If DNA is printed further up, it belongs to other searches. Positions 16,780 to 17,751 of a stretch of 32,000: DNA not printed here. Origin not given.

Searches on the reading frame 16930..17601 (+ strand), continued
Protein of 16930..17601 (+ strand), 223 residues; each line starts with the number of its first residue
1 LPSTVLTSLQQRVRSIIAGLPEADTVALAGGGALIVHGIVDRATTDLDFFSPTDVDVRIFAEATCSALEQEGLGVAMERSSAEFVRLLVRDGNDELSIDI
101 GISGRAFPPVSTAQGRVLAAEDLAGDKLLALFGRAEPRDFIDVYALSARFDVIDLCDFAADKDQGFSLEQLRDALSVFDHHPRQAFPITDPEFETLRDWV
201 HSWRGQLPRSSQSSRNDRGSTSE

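Call 74: fold_search(model_id=the predicted structure, library=pdb)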
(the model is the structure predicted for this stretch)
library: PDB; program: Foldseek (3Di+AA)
matches with E <= 10: 1114; with E <= 0.001: 18
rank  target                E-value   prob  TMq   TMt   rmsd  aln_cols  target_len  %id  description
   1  4o8s                  1.8e-08  1.00  0.52  0.50   7.0       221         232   21  Crystal structure of JHP933 from Helicobacter pylori (released 2014-09-10)
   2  4ok0_B                2.3e-08  1.00  0.53  0.52   6.7       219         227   20  Crystal structure of putative nucleotidyltransferase from H. pylori (released 2014-04-09)
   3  4ok0_A                2.9e-08  1.00  0.53  0.53   7.4       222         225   20  Crystal structure of putative nucleotidyltransferase from H. pylori (released 2014-04-09)
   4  6y56                  1.7e-07  1.00  0.58  0.47   6.1       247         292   16  MenT4, nucleotidyltransferase toxin Rv2826c from Mycobacterium tuberculosis H37Rv (released 2020-09-16)
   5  6j7p                  1.8e-07  1.00  0.50  0.41   8.3       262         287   16  Crystal structure of toxin TglT (unusual type guanylyltransferase-like toxin, Rv1045) mutant E146Q co-expressed with Tak (released 2020-05-13)
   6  6j7n                  2.3e-07  1.00  0.51  0.40   8.9       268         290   15  Crystal structure of toxin TglT (unusual type guanylyltransferase-like toxin, Rv1045) mutant D82A co-expressed with TakA (released 2020-05-13)
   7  8an4_A                9.3e-07  1.00  0.50  0.56   7.7       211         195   21  MenT1 toxin (rv0078a) from Mycobacterium tuberculosis H37Rv (released 2023-08-02)
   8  8an4_B                2.5e-06  1.00  0.47  0.54   7.8       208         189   20  MenT1 toxin (rv0078a) from Mycobacterium tuberculosis H37Rv (released 2023-08-02)
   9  8an5_A                3.2e-06  1.00  0.47  0.52   8.9       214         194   19  MenAT1 toxin-antitoxin complex (rv0078a-rv0078b) from Mycobacterium tuberculosis H37Rv (released 2023-08-02)
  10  4xq7                  9.0e-05  1.00  0.36  0.27  15.5       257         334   13  The crystal structure of the OAS-like domain (OLD) of human OASL (released 2015-04-22)
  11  4rwp_A                9.6e-05  0.99  0.29  0.21  14.8       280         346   13  Crystal structure of porcine OAS1 in complex with dsRNA (released 2015-05-20)
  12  4wse_B                1.8e-04  1.00  0.49  0.24   4.2       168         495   17  Crystal structure of the Mimivirus polyadenylate synthase (released 2015-04-01)
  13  4rwn_A                1.8e-04  0.98  0.27  0.19  16.0       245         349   11  Crystal structure of the pre-reactive state of porcine OAS1 (released 2015-05-20)
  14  4p37_A                2.9e-04  1.00  0.46  0.23  15.2       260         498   13  Crystal structure of the Megavirus polyadenylate synthase (released 2015-04-01)
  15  4rwo_A                2.9e-04  0.97  0.29  0.21  15.6       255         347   11  Crystal structure of the porcine OAS1 L149R mutant in complex with dsRNA and ApCpp in the AMP donor position (released 2015-05-20)
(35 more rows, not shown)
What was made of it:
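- Closest known: MenAT1. Same: The ORF2 model matches MenT1, MenT3 and MenT4 structures (Foldseek prob 1.0, TM 0.5-0.58; call 74).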
